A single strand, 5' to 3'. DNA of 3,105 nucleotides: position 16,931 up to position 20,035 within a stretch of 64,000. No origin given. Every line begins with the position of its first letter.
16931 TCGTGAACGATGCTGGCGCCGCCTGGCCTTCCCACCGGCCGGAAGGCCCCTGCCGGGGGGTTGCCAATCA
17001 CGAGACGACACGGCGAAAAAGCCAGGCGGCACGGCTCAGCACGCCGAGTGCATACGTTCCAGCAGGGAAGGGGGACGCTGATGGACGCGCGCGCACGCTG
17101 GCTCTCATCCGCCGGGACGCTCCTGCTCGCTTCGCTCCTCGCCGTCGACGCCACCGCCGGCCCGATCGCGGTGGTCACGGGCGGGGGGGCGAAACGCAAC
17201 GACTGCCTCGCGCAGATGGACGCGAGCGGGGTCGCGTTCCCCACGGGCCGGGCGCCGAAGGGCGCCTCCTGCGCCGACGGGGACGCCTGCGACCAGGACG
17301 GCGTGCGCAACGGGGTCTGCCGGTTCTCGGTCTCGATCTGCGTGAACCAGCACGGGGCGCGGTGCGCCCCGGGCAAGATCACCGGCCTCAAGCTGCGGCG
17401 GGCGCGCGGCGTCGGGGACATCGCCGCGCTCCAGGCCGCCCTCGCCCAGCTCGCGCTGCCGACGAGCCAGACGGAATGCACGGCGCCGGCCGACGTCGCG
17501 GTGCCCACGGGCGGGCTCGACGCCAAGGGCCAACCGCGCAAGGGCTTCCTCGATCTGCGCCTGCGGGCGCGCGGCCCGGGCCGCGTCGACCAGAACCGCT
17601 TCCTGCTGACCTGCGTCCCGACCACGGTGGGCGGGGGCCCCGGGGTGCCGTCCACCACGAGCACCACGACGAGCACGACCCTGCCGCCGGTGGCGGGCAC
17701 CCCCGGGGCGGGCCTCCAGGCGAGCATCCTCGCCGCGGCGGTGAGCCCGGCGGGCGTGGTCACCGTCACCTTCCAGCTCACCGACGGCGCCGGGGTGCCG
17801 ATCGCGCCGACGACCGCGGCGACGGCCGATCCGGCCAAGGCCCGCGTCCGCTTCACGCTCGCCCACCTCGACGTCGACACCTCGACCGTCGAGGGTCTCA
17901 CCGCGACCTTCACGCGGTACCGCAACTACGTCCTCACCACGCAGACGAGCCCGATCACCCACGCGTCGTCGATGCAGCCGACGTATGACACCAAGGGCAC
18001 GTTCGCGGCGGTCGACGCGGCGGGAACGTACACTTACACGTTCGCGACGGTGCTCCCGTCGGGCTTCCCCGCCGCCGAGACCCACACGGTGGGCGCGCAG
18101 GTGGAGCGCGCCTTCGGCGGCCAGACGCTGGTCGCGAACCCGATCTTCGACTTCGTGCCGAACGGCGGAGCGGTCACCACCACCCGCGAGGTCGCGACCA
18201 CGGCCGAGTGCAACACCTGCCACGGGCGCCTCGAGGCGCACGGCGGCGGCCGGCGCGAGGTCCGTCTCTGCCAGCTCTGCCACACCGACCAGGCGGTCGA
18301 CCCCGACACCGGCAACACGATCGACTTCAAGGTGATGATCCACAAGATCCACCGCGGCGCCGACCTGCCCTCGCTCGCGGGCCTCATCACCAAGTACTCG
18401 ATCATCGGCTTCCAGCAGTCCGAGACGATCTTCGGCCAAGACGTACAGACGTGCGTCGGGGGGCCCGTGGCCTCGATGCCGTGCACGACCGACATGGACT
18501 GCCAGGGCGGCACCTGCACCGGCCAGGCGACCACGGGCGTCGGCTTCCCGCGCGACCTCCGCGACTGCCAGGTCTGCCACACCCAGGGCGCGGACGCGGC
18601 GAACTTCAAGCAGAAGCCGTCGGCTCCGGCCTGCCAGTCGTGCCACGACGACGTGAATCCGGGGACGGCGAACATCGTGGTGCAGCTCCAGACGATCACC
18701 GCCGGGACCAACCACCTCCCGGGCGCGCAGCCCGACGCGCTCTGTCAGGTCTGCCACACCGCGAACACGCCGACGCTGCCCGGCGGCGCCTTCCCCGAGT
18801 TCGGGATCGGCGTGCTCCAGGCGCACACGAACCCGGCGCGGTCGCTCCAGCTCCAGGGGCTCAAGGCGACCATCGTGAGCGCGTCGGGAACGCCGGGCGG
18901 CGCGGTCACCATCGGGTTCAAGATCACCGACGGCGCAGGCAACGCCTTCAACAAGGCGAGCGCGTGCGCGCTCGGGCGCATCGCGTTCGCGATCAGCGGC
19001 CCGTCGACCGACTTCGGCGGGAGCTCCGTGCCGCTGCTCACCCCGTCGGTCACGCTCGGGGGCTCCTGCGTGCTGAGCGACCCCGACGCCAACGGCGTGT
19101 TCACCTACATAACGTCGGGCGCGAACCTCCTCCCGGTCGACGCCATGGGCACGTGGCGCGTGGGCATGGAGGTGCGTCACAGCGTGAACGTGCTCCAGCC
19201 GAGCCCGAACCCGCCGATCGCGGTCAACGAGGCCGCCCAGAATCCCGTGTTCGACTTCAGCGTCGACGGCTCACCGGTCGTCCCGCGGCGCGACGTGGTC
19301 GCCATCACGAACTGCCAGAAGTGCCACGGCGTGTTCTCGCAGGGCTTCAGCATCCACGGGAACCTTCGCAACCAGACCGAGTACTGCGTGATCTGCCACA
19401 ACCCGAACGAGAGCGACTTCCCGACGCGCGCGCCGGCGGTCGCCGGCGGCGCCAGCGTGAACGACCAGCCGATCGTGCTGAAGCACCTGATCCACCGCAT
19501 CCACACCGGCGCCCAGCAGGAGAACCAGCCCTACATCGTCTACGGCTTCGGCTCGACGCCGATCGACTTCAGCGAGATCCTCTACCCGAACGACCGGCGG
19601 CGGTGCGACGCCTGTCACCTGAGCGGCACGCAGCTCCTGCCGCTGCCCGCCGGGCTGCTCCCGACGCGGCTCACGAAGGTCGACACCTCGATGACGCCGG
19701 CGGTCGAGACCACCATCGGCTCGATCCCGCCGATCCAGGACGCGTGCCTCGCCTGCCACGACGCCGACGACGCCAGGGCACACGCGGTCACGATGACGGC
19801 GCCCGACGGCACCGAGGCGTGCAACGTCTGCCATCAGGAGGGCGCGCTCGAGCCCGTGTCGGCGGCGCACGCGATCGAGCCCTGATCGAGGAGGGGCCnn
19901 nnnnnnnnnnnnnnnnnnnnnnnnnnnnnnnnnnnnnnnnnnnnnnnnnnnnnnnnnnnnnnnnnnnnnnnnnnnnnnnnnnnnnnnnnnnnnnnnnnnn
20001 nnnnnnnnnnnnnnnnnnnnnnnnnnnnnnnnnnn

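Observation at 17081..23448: MtrC/OmcA-like decaheme cytochrome gene immediately upstream of a group-1 [NiFe] uptake hydrogenase operon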

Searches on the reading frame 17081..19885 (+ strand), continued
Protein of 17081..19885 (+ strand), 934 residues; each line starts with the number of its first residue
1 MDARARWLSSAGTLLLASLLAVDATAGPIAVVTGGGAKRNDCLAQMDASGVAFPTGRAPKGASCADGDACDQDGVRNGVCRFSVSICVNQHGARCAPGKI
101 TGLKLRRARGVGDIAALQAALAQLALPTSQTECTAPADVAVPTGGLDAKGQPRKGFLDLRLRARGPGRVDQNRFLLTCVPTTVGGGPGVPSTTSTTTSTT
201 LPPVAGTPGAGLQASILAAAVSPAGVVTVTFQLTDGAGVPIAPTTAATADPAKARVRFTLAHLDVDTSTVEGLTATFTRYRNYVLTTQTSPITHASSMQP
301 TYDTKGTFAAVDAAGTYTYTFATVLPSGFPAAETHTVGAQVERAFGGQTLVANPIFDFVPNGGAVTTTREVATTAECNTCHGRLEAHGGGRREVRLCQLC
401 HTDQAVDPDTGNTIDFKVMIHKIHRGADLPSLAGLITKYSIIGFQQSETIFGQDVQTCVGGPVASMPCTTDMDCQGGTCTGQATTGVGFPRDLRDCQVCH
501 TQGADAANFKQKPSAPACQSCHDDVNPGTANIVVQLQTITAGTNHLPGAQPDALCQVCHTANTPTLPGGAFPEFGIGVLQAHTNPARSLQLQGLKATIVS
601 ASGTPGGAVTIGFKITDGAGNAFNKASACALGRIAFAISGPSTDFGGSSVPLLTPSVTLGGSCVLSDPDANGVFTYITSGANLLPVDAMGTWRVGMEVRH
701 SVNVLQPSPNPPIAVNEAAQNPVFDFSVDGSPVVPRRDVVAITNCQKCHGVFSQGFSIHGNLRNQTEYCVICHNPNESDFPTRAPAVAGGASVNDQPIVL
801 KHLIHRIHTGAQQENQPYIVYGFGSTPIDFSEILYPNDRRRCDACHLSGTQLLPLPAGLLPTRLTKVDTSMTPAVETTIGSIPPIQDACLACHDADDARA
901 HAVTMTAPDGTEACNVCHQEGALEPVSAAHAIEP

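Call 94: search_protein_families(library=pfam, proteins=[L006:9403-11559:+, L052:9882-12023:+, L117:7386-9455:+, L115:2444-4315:+, L001:12961-14826:-, L007:13100-14971:-, L083:17449-19317:-, L009:5498-7363:-, L039:12920-15016:+], max_evalue=1)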
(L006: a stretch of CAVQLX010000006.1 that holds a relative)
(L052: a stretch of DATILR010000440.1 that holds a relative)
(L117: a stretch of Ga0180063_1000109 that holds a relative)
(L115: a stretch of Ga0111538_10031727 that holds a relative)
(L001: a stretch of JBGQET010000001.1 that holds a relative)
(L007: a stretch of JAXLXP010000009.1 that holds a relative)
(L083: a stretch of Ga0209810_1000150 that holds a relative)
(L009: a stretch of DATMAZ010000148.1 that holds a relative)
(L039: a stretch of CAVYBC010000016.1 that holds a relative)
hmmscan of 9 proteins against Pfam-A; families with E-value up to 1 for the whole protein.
L006:9403-11559:+ (719 aa): 1 family
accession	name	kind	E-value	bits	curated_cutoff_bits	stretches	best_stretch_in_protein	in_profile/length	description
PF11854.14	MtrB_PioB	-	0.027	13.5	23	1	380-468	329-403/635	Putative outer membrane beta-barrel porin, MtrB/PioB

L052:9882-12023:+ (714 aa): 2 families
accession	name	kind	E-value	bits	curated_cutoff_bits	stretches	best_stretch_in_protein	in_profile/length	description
PF11854.14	MtrB_PioB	-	0.0087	15.1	23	1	305-412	503-597/635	Putative outer membrane beta-barrel porin, MtrB/PioB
PF23868.1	Mmc1_C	-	0.28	11.2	27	1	467-501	12-46/175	Mmc1 C-terminal domain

L117:7386-9455:+ (690 aa): 2 families
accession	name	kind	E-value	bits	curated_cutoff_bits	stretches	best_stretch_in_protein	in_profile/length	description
PF11854.14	MtrB_PioB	-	0.0045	16.1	23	1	353-476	272-398/635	Putative outer membrane beta-barrel porin, MtrB/PioB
PF13609.12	Porin_4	-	0.35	11.1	27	1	331-385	255-306/310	Gram-negative porin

L115:2444-4315:+ (624 aa): 2 families
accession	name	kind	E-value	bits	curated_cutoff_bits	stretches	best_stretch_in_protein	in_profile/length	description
PF13505.12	OMP_b-brl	-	0.0014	19.3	28.7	0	298-411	33-155/175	Outer membrane protein beta-barrel domain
PF03896.21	TRAP_alpha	-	0.11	12.1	24.7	1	256-312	22-79/180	Translocon-associated protein (TRAP), alpha subunit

L001:12961-14826:- (622 aa): 0 families

L007:13100-14971:- (624 aa): 2 families
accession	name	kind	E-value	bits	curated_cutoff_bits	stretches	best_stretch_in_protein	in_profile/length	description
PF11854.14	MtrB_PioB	-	8.3e-05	21.8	23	1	283-413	269-404/635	Putative outer membrane beta-barrel porin, MtrB/PioB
PF13505.12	OMP_b-brl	-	0.0018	18.9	28.7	1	347-413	89-157/175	Outer membrane protein beta-barrel domain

L083:17449-19317:- (623 aa): 2 families
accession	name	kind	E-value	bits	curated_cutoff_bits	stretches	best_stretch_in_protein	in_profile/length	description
PF11854.14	MtrB_PioB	-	0.0045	16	23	1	261-406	247-396/635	Putative outer membrane beta-barrel porin, MtrB/PioB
PF07642.17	BBP2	-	0.017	14.8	26.2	1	331-382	275-326/339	Putative beta-barrel porin-2, OmpL-like. bbp2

L009:5498-7363:- (622 aa): 1 family
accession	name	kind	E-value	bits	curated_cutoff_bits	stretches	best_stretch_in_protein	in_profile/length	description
PF11854.14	MtrB_PioB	-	0.0039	16.3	23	1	248-374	293-402/635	Putative outer membrane beta-barrel porin, MtrB/PioB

L039:12920-15016:+ (698 aa): 0 families

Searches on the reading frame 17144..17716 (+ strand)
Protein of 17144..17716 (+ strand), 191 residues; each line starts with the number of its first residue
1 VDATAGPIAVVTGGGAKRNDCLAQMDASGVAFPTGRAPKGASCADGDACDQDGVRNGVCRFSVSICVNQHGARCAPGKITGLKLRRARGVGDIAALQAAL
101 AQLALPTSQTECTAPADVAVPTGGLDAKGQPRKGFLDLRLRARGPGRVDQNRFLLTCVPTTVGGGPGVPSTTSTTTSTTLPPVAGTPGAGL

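Call 86: predict_structure(alignment_id=A4)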
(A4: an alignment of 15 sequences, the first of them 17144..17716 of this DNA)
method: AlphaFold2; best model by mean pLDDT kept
length: 191 residues; sequences in the alignment: 15
mean_pLDDT: 79.2   pTM: 0.71
mean pLDDT of the five models: 79.2, 78.7, 77.2, 75.4, 66.8
residues with pLDDT >= 90: 89; 70-90: 51; 50-70: 22; < 50: 29
segments of 3 or more residues with pLDDT < 50: 1-4, 13-16, 163-175, 179-182
pLDDT, mean of each block of 10 residues (from residue 1): 50 54 88 77 88 90 92 83 95 95 94 95 89 93 90 91 47 48 50 40
secondary structure, 60 per line:
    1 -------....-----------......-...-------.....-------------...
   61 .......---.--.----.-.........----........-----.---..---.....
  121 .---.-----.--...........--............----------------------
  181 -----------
elements in order: E8-11 E23-28 E30-32 E40-44 E58-67 E81-89 H94-101 E116-121 E134-144 E147-158

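Call 89: fold_search(model_id=the predicted structure, library=pdb)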
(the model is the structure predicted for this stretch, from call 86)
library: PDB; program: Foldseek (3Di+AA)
matches with E <= 10: 1000; with E <= 0.001: 0
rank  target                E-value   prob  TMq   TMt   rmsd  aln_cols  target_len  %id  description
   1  8k2j                  1.6e-02  0.80  0.31  0.13  10.9       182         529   12  Crystal structure of Group 3 Oligosaccharide/Monosaccharide-releasing beta-N-acetylgalactosaminidase NgaDssm, apo form (released 2024-04-24)
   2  5fqg_A                1.7e-02  0.35  0.23  0.10  12.9       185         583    5  The details of glycolipid glycan hydrolysis by the structural analysis of a family 123 glycoside hydrolase from Clostr (released 2016-03-30)
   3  5fqe_A                1.9e-02  0.69  0.29  0.12  11.3       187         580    5  The details of glycolipid glycan hydrolysis by the structural analysis of a family 123 glycoside hydrolase from Clostr (released 2016-03-30)
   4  8k2l                  2.0e-02  0.38  0.24  0.11  12.6       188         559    8  Crystal structure of Group 4 Monosaccharide-releasing beta-N-acetylgalactosaminidase NgaP2 from Paenibacillus sp. TS12,  (released 2024-04-24)
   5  5fqe_B                2.7e-02  0.30  0.23  0.10  12.9       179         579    6  The details of glycolipid glycan hydrolysis by the structural analysis of a family 123 glycoside hydrolase from Clostr (released 2016-03-30)
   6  5fqh_A                2.7e-02  0.30  0.24  0.10  12.7       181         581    6  The details of glycolipid glycan hydrolysis by the structural analysis of a family 123 glycoside hydrolase from Clostr (released 2016-03-30)
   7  7me5                  3.4e-02  0.44  0.24  0.28   9.6       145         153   10  Structure of the extracellular WNT-binding module in Drl-2 (released 2021-10-13)
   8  5eq4_B                3.6e-02  0.72  0.29  0.29   7.1       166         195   13  Crystal structure of the SrpA adhesin R347E mutant from Streptococcus sanguinis (released 2016-01-27)
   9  4hji_B                4.0e-02  0.77  0.33  0.40   8.2       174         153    9  Structure of the CooA pilin subunit from enterotoxigenic Escherichia coli (released 2012-12-19)
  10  3i6s_A                4.0e-02  0.72  0.26  0.10   5.2       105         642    7  Crystal Structure of the plant subtilisin-like protease SBT3 (released 2010-01-19)
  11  3i6s_B                4.5e-02  0.69  0.25  0.10   5.4       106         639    6  Crystal Structure of the plant subtilisin-like protease SBT3 (released 2010-01-19)
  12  8p4l_A                4.5e-02  0.54  0.30  0.12  12.7       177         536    7  Beta-N-acetylgalactosaminidase from Niabella aurantiaca (released 2024-01-17)
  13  5fr0                  4.7e-02  0.51  0.29  0.12  11.2       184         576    5  The details of glycolipid glycan hydrolysis by the structural analysis of a family 123 glycoside hydrolase from Clostrid (released 2016-03-30)
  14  4lk4                  4.7e-02  0.47  0.29  0.18  14.3       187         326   11  Structure of Vibrio cholerae VesB protease (released 2014-02-05)
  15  6vac_B                5.3e-02  0.60  0.30  0.22   9.0       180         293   12  Mouse retromer (VPS26/VPS35/VPS29) heterotrimer (released 2020-02-19)
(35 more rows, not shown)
